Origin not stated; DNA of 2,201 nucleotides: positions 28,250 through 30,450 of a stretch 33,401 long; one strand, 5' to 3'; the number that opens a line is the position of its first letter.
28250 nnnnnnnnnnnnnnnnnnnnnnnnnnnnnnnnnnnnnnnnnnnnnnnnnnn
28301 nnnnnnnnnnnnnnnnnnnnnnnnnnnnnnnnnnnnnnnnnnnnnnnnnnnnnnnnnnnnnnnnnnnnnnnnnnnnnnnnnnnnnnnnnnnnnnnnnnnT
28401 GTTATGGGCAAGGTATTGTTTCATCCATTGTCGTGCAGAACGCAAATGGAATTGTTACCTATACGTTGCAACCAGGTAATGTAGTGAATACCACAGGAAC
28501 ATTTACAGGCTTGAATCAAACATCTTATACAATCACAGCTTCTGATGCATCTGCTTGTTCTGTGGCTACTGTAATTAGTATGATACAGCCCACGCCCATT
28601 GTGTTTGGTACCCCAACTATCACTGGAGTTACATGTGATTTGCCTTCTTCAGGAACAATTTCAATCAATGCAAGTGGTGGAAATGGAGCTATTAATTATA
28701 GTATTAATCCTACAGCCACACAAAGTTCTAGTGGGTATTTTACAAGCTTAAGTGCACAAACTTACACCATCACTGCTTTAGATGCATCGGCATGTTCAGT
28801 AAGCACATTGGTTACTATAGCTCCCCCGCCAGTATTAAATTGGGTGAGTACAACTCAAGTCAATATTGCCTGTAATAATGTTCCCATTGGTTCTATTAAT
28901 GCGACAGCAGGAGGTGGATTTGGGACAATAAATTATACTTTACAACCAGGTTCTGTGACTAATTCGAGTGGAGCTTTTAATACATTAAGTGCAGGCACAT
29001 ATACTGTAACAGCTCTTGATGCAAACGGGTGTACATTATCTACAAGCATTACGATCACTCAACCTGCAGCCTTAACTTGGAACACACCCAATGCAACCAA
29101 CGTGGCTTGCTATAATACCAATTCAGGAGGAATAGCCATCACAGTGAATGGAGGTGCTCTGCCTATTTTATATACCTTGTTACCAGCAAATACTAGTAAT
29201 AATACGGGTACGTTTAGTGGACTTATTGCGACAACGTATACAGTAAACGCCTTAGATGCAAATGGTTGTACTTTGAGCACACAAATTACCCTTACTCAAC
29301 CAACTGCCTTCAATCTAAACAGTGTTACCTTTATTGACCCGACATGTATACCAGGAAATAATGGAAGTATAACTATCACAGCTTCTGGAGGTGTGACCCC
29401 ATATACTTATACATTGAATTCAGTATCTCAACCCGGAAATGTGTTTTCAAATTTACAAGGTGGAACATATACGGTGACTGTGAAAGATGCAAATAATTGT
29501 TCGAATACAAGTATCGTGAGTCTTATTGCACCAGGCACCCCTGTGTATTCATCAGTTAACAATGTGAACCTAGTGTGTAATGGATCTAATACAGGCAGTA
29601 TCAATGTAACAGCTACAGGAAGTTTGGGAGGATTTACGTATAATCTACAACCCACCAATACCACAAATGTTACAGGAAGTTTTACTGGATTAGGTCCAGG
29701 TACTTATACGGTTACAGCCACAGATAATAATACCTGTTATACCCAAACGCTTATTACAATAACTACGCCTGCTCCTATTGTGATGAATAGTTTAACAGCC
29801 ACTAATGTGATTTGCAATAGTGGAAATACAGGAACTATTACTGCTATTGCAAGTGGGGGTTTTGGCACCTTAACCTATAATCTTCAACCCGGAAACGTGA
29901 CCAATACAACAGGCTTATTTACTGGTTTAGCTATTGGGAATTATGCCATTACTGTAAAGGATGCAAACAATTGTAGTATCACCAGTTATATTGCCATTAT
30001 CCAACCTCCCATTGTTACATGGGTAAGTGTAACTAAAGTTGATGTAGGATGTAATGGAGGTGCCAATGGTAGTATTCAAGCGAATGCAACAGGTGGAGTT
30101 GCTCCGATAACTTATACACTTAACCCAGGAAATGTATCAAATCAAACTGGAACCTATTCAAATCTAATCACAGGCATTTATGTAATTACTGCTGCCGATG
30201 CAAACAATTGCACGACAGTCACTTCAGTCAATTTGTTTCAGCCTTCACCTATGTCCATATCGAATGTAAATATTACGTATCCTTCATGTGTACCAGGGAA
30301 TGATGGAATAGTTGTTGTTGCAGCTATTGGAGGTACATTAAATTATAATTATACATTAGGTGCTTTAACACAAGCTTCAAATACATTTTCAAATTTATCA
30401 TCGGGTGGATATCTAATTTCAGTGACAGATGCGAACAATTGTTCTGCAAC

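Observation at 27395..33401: Giant (>2002-codon) adhesin ORF missing from the supplied ORF track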

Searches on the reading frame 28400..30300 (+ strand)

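Call 26: search_solved_structures(query=window:28400-30300:+, max_evalue=1)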
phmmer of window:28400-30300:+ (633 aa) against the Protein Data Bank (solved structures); distinct sequences matched with E-value up to 1: 1.
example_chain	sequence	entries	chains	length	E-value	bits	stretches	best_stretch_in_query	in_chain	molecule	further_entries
2wtk_C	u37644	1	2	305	0.64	11.9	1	9-94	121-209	SERINE/THREONINE-PROTEIN KINASE 11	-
